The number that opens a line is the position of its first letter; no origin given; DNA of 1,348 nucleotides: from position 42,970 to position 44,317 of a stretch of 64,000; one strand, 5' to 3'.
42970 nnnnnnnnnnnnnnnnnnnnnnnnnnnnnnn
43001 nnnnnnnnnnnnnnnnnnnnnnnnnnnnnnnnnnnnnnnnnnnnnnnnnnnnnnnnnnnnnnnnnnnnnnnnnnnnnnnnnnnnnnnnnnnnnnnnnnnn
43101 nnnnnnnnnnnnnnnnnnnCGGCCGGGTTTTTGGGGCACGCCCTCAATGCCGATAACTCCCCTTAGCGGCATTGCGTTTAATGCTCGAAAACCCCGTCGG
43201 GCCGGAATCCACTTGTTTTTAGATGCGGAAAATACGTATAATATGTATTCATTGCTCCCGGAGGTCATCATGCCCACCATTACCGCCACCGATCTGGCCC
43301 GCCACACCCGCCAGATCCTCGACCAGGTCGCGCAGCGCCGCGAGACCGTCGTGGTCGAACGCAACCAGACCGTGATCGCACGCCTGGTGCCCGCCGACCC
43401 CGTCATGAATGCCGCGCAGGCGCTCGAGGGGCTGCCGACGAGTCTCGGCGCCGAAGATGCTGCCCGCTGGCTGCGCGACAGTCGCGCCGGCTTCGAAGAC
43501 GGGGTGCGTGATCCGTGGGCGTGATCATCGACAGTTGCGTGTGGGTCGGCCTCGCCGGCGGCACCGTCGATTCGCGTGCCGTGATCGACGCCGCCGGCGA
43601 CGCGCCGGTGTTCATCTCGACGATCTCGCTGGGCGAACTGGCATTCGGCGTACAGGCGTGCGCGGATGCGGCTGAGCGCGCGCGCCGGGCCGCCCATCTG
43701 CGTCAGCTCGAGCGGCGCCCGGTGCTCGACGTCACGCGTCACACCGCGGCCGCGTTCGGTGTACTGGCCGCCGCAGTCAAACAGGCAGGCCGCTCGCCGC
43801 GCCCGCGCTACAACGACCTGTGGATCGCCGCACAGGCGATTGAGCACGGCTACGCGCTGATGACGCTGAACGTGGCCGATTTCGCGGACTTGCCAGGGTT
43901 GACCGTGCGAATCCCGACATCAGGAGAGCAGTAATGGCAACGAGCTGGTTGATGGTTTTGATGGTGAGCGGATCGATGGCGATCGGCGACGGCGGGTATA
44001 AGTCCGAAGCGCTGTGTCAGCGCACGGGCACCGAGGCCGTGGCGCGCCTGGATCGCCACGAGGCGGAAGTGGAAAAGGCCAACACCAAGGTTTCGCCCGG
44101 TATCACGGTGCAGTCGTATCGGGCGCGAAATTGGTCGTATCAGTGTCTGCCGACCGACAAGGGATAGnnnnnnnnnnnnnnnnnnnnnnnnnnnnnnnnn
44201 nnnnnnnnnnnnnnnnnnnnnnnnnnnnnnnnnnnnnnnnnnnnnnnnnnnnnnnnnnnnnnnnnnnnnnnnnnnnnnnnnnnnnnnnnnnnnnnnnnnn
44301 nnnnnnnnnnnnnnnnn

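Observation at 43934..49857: Twelve-gene same-strand operon of small unknown proteins terminating in a 612-aa tyrosine recombinase, immediately after a Phd-VapC module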

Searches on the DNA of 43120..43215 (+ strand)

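Call 88: search_dna_similar(query=window:43120-43215:+, collection=plasmids, mode=distant, max_evalue=0.001, max_rows=40, rows=spread)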
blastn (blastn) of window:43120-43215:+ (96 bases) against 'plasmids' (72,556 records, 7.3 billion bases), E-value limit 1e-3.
Records with a match: 109; places in all: 118; records where one place covers at least 80% of the query: 26.
Best place of each record, by identity: >=99% 1; 90-95% 3; 80-90% 91; 60-80% 14.
By first word of the organism name: Burkholderia 109.
By predicted mobility (MOB-suite, as given by PLSDB): conjugative 47; mobilizable 42; non-mobilizable 20.
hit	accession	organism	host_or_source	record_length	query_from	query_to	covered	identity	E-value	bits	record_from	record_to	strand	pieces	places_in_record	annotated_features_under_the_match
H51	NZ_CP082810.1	Burkholderia contaminans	Homo sapiens,Swab from tracheostomic ...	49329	1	96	100%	100.0%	1e-41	174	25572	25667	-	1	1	none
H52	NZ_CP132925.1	Burkholderia dolosa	Homo sapiens,Bronchial fluid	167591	1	93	97%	86.0%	5e-22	110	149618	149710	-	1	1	none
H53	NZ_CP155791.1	Burkholderia cenocepacia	Sputum,sputum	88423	1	83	86%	89.2%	5e-22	110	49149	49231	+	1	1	none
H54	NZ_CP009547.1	Burkholderia sp. 2002721687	water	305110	1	83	86%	85.7%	1e-16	92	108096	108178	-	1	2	none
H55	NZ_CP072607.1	Burkholderia latens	Homo sapiens,sputum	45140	1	83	86%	84.5%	5e-16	91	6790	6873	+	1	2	none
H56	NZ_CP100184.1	Burkholderia glumae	cell culture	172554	1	87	91%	80.5%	3e-13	82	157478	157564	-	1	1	none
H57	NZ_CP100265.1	Burkholderia glumae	cell culture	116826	1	87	91%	79.3%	3e-12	77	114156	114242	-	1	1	none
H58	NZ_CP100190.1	Burkholderia glumae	cell culture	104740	1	87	91%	79.3%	4e-11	73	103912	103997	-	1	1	none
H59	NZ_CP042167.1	Burkholderia contaminans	soil,soil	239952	1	75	78%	89.3%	3e-19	100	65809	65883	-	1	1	none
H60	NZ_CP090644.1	Burkholderia contaminans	sheep,milk,milk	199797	1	75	78%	89.3%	3e-19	100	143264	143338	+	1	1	none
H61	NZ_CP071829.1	Burkholderia anthina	pure culture,RoundUp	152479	1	75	78%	89.3%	3e-19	100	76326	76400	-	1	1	none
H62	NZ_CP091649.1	Burkholderia aenigmatica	-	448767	25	96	75%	91.7%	2e-20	104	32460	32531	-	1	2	none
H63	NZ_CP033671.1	Burkholderia glumae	bacterial cell,diseased rice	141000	1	76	79%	84.2%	2e-14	84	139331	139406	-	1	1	none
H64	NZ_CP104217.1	Burkholderia gladioli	tissue sample,Dendrobium officinale ...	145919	1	87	91%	73.6%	4e-5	55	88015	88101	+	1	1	none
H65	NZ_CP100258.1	Burkholderia glumae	cell culture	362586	1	76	79%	81.6%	1e-11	75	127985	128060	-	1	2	none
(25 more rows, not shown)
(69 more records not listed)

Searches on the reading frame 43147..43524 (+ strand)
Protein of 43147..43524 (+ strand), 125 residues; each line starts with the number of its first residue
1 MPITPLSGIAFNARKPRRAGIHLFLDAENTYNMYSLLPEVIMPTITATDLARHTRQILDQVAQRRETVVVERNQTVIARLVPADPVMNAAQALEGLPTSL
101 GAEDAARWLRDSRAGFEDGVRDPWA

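Call 6: search_protein_families(library=pfam, proteins=[window:43147-43524:+], max_evalue=0.1)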
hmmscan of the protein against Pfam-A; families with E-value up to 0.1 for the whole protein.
window:43147-43524:+ (125 aa): 1 family
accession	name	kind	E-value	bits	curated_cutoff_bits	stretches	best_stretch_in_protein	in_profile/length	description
PF02604.26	PhdYeFM_antitox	-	0.00033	20.8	29.8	1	42-84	1-43/74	Antitoxin Phd_YefM, type II toxin-antitoxin system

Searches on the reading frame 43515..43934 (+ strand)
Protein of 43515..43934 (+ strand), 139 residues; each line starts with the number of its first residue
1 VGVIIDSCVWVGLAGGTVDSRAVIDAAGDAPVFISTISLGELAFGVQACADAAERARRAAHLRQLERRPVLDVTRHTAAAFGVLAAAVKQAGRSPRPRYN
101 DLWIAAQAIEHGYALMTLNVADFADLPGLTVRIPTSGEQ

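Call 6: search_protein_families(library=pfam, proteins=[window:43515-43934:+], max_evalue=0.1)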
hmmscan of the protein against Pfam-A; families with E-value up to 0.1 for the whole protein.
window:43515-43934:+ (139 aa): 2 families
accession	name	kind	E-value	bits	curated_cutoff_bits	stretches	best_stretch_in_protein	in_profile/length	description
PF01850.27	PIN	-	1.3e-12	48.8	23.6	1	3-124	1-115/120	PIN domain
PF18480.7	DUF5615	-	0.067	13.5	23.8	0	86-126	25-61/110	Domain of unknown function (DUF5615)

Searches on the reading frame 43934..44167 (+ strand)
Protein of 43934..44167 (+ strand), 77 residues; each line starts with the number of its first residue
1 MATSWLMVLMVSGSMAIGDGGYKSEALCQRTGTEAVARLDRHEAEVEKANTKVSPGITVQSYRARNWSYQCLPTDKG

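Call 4: search_protein_families(library=pfam, proteins=[window:43934-44167:+], max_evalue=0.1)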
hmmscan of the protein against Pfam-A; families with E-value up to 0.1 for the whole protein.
window:43934-44167:+ (77 aa): 0 families

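Call 11: search_protein_families(library=ncbifam, proteins=[window:43934-44167:+], max_evalue=1)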
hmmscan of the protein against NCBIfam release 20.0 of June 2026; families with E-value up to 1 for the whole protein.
window:43934-44167:+ (77 aa): 0 families

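Call 15: search_protein_families(library=phrogs, proteins=[window:43934-44167:+], max_evalue=0.1)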
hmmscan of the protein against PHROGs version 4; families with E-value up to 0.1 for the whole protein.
window:43934-44167:+ (77 aa): 1 family
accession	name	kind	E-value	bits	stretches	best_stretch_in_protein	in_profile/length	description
phrog_7695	-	unknown function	0.063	14.6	1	23-60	2-38/97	-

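Call 16: search_protein_families(library=padloc, proteins=[window:43934-44167:+], max_evalue=0.1)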
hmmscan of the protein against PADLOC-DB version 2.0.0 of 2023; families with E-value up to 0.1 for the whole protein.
window:43934-44167:+ (77 aa): 0 families
